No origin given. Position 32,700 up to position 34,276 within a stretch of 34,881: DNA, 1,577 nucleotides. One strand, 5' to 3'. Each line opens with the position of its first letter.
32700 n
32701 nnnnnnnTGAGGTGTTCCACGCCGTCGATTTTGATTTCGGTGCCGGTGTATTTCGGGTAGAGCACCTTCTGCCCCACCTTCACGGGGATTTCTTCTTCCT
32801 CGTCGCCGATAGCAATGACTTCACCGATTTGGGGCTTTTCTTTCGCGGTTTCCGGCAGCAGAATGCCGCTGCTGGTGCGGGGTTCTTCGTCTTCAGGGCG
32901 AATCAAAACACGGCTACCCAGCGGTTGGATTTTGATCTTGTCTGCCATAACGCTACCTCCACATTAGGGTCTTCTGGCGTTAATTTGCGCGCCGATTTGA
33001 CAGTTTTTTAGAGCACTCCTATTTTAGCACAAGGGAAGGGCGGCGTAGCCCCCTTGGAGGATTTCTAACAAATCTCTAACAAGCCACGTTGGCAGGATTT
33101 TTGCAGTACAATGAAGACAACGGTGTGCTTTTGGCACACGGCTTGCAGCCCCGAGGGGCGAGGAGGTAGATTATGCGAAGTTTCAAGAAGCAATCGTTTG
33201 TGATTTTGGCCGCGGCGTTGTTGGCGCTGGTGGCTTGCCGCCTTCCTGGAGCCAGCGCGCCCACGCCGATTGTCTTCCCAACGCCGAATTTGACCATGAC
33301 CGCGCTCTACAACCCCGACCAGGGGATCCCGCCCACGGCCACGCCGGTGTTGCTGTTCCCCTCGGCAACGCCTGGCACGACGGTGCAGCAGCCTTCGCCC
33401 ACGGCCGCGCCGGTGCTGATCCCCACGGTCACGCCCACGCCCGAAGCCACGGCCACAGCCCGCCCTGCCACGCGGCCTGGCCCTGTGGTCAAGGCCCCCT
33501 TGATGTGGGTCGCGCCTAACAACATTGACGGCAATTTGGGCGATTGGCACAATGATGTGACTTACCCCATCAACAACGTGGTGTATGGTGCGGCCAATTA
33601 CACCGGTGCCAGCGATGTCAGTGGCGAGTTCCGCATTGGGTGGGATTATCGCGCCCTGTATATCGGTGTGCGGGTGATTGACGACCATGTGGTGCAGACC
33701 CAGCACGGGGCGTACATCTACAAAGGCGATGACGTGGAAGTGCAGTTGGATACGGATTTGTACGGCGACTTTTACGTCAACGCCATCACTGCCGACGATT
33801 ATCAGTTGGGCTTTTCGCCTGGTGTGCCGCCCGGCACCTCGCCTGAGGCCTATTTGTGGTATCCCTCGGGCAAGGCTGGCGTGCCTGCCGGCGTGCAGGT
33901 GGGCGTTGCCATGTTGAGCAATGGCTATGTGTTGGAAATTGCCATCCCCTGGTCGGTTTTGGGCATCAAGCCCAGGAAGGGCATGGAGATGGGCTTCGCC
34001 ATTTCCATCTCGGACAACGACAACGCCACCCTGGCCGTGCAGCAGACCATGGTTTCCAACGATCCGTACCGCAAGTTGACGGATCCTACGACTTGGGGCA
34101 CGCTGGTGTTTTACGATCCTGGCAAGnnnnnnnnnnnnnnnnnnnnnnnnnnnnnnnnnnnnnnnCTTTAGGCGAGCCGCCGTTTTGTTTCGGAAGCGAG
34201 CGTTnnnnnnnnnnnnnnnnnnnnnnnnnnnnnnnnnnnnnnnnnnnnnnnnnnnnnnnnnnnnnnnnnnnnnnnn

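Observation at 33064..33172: Two tandem sigma-54-type promoters upstream of the CBM9-like lipoprotein gene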

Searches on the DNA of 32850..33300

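Call 32: search_rna_families(source=window, start=32850, end=33300, threshold=evalue, max_evalue=1)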
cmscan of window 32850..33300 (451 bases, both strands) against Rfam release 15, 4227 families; matches with E-value up to 1: 1.
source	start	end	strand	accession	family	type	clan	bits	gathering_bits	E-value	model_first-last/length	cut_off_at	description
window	33174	33219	+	RF00114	S15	Cis-reg; leader;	CL00121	15.7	39.5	0.3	1-117/117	no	Ribosomal S15 leader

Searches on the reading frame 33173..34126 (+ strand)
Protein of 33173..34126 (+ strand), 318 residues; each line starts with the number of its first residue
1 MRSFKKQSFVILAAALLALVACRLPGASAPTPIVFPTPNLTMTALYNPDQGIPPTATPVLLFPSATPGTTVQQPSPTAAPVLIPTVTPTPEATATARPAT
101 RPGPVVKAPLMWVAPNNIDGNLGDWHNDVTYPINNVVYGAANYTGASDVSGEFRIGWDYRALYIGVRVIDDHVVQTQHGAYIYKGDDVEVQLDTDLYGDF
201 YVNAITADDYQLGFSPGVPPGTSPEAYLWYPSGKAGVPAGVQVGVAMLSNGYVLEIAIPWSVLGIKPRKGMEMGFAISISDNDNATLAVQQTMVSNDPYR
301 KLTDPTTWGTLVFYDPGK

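Call 21: search_protein_families(library=pfam, proteins=[window:33173-34126:+], max_evalue=0.01)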
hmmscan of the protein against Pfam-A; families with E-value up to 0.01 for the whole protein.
window:33173-34126:+ (318 aa): 1 family
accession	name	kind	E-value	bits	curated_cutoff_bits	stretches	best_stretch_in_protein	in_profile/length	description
PF06452.16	CBM9_1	-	1.4e-22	80.9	23.4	1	118-312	1-181/185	Carbohydrate family 9 binding domain-like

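Call 27: find_related_loci(query=window:33173-34126:+, collection=genome_contigs, flank=1500)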
Query window:33173-34126:+ (318 aa) in genome_contigs; peptide patterns used: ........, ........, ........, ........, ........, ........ (x = any residue, [..] = any of these).
138 stretches matched a pattern; 32 encode a relative of the query (tblastn E <= 1e-3); 32 distinct loci.
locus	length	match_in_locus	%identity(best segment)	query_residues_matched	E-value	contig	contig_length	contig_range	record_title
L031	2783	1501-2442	85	4-318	7e-165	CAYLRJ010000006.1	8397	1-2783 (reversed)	MAG TPA_asm: uncultured Anaerolineaceae bacterium isolate binchicken_co219_197 genome assembly, contig: k141_1508750, wh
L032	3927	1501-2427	61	22-316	3e-116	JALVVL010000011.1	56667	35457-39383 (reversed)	MAG: Anaerolineales bacterium isolate M10_metabat1_scaf2bin.023 M10_NODE_172_length_56667_cov_10.666908, whole genome sh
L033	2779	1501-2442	61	10-318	7e-117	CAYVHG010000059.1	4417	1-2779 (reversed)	MAG TPA_asm: uncultured Anaerolineaceae bacterium isolate binchicken_co219_140 genome assembly, contig: k141_1615564, wh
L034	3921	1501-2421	61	2-318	5e-113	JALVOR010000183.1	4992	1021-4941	MAG: Anaerolineales bacterium isolate A3_metabat1_scaf2bin.002 A3_NODE_27116_length_4992_cov_2.002467, whole genome shot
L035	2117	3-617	71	113-318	3e-99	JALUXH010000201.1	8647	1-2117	MAG: Anaerolineales bacterium isolate 131-447_metabat1_scaf2bin.027 131-447_scaffold_4865_c1, whole genome shotgun seque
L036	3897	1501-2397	46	5-313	9e-78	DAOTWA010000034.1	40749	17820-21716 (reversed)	MAG TPA_asm: Anaerolineaceae bacterium isolate H111_98 k127_1232694, whole genome shotgun sequence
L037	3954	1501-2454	45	1-316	5e-77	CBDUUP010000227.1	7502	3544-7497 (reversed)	MAG TPA_asm: uncultured Anaerolineales bacterium isolate SRR22302368_binner13_Refined_76 genome assembly, contig: ERZ257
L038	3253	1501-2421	45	7-316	6e-76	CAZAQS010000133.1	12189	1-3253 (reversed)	MAG TPA_asm: uncultured Anaerolineaceae bacterium isolate SRP217488_co1_79 genome assembly, contig: NODE_3925_length_121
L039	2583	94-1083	44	2-315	2e-75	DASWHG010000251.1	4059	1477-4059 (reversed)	MAG TPA_asm: Anaerolineales bacterium isolate SMAG_U2836 k141_2090259, whole genome shotgun sequence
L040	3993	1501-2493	42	2-318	3e-71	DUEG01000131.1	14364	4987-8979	MAG TPA_asm: Anaerolineae bacterium isolate G519 Contig131, whole genome shotgun sequence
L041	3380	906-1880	42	19-313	4e-71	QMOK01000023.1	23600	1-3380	MAG: Chloroflexota bacterium isolate B10_G9 B10_Guay9_scaffold_01055, whole genome shotgun sequence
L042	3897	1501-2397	43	1-313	5e-71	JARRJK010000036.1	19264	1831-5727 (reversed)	MAG: Anaerolineales bacterium isolate Spart_018_MAG scaffold_1269, whole genome shotgun sequence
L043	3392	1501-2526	43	1-313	7e-70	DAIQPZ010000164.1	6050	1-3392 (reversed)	MAG TPA_asm: Anaerolineaceae bacterium isolate CTOTU25342 NODE_7668_length_6050_cov_9.803503, whole genome shotgun seque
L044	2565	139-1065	42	22-313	5e-69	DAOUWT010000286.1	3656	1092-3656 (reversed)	MAG TPA_asm: Chloroflexota bacterium isolate CSMAG_882 CSMAG_882_k141_38363_length_3656_cov_38.6646, whole genome shotgu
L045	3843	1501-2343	44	22-313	1e-68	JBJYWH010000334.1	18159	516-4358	MAG: Anaerolineales bacterium isolate J5_7_160517rDrA_9 J5_7_160517rDrA_9_000000000334, whole genome shotgun sequence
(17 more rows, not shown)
